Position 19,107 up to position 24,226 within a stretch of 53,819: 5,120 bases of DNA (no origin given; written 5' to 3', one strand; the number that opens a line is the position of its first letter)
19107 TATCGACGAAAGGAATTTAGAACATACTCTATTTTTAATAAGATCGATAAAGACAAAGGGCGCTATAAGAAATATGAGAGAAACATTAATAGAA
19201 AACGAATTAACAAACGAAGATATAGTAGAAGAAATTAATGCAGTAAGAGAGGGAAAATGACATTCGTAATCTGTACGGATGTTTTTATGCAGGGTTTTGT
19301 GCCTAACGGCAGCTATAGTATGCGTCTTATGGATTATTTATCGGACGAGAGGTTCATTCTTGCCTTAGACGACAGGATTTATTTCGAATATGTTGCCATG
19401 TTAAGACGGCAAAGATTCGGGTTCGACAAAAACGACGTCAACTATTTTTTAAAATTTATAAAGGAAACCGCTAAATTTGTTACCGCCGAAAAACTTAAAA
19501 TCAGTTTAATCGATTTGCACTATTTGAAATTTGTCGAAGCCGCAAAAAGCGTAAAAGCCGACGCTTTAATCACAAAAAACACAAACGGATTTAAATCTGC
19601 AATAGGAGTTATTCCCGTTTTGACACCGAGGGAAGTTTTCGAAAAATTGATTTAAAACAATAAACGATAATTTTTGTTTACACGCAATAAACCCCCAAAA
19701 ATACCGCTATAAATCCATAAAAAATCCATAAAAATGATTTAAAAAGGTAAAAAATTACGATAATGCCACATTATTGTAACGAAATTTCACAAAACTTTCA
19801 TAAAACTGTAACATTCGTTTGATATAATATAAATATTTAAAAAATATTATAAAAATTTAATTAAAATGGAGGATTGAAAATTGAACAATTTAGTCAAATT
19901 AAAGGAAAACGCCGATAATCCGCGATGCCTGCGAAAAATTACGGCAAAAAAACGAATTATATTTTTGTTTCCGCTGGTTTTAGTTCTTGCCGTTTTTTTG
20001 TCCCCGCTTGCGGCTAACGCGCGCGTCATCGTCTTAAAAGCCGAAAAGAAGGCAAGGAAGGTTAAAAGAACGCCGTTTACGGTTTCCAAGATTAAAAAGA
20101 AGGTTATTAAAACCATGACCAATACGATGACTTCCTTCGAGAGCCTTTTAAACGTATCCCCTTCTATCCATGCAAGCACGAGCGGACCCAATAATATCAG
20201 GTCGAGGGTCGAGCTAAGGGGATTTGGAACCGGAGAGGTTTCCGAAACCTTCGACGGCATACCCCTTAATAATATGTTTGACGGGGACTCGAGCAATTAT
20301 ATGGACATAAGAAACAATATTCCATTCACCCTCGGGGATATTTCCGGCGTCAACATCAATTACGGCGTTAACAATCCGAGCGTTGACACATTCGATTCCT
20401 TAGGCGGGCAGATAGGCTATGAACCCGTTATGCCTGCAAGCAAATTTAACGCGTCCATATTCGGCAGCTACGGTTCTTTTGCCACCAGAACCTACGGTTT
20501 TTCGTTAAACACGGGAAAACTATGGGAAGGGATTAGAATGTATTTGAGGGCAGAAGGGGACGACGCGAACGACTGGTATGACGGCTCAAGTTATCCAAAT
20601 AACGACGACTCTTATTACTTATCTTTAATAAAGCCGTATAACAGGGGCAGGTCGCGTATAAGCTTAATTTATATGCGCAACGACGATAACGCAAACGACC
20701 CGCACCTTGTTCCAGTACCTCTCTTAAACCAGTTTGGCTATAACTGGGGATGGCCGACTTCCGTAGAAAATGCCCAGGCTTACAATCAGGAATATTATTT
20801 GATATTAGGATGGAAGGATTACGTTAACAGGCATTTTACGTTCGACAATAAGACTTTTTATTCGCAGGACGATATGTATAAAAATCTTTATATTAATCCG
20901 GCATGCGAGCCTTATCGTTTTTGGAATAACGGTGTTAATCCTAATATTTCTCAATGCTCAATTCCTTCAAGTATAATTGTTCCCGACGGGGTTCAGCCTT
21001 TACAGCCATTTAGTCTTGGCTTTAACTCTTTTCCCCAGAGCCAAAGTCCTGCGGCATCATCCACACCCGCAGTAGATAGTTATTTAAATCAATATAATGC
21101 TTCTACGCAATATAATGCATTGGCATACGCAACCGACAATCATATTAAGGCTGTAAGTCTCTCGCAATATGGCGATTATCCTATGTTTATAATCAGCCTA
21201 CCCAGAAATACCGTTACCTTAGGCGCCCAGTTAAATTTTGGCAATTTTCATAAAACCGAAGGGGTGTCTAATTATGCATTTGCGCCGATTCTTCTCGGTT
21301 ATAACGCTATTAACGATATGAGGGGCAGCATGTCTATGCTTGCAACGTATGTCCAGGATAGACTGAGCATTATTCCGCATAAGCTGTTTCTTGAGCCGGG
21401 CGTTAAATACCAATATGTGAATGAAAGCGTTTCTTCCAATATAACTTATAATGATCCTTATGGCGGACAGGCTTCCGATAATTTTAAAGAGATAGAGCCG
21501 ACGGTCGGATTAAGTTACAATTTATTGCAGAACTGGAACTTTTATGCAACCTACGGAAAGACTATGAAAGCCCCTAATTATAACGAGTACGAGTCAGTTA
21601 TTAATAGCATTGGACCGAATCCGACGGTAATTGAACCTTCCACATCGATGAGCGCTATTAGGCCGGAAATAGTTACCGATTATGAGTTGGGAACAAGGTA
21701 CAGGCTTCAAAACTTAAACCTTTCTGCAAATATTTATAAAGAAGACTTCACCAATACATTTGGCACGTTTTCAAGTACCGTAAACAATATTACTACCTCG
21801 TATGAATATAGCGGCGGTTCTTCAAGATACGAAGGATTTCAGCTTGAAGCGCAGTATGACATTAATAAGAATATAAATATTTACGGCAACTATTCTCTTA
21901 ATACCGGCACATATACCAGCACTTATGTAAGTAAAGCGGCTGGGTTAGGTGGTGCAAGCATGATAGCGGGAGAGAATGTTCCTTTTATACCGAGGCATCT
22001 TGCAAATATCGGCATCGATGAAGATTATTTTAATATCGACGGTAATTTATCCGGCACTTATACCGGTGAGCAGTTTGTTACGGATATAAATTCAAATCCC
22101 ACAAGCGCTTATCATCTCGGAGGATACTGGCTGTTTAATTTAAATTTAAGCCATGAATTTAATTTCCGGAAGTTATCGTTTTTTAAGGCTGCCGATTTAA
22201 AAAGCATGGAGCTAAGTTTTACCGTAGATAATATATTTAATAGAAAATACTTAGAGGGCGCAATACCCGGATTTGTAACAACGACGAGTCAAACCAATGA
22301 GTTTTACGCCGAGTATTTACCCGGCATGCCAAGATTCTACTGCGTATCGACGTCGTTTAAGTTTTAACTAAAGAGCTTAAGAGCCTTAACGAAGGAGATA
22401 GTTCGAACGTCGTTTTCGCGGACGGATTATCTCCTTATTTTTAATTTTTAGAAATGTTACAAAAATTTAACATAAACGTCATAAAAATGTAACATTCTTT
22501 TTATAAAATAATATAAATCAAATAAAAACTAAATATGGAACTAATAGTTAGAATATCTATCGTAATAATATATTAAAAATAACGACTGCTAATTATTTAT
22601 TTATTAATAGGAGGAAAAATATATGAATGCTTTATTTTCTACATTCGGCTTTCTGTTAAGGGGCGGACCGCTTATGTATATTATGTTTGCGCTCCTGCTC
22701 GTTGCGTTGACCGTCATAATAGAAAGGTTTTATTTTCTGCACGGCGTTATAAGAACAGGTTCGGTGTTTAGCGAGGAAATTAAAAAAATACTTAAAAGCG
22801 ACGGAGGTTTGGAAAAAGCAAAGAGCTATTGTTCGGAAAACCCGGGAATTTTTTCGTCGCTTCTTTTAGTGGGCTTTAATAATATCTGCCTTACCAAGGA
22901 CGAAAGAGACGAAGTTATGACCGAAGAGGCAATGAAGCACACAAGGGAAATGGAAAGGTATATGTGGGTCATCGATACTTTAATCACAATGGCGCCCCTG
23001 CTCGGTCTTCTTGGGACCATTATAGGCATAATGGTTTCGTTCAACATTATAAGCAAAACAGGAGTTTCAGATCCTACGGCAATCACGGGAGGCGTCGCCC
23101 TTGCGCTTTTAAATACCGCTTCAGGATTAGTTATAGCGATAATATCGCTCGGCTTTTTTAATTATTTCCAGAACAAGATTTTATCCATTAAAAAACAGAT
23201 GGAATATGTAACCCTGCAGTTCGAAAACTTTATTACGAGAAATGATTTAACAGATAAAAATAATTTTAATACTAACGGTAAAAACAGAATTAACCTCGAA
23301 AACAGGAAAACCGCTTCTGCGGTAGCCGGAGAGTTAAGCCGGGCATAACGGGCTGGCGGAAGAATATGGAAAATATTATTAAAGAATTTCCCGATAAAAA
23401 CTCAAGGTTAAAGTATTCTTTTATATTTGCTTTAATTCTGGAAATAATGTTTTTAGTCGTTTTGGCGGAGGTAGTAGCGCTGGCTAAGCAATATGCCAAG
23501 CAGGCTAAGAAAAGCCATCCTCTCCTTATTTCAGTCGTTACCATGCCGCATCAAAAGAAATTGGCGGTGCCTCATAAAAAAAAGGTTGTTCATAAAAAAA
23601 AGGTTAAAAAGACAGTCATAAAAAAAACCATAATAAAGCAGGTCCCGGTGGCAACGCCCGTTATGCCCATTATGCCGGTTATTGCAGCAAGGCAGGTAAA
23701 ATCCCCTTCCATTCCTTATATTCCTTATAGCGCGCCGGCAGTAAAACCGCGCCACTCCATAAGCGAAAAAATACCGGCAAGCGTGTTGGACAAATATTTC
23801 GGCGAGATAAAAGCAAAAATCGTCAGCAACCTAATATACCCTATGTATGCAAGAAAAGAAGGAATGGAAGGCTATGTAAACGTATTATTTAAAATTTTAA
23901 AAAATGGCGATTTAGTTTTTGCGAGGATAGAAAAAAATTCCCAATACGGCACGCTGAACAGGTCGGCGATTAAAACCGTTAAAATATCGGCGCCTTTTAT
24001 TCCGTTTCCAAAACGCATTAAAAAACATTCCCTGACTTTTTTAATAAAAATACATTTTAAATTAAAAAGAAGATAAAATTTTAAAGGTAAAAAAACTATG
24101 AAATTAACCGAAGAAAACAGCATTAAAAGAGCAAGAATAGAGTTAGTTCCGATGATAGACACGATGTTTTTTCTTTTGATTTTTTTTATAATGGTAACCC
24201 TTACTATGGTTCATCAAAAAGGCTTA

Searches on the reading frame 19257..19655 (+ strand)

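Call 80: search_protein_families(library=pfam, proteins=[window:19257-19655:+], max_evalue=0.001)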
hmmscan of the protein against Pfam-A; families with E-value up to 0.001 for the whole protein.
window:19257-19655:+ (132 aa): 1 family
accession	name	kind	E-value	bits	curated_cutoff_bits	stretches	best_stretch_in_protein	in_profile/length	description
PF13470.12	PIN_3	-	2.6e-10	41.5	27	1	3-109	2-114/115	PIN domain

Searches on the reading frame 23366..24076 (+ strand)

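Call 28: search_protein_families(library=pfam, proteins=[window:23366-24076:+], max_evalue=0.001)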
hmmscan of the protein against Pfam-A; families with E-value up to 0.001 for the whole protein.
window:23366-24076:+ (236 aa): 2 families
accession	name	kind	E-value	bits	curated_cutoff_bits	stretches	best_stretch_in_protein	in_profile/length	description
PF03544.19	TonB_C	-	4.3e-15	56.4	24.6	1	155-233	2-79/79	Gram-negative bacterial TonB protein C-terminal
PF13103.11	TonB_2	-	3.3e-05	24.3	22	1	142-221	2-77/85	TonB C terminal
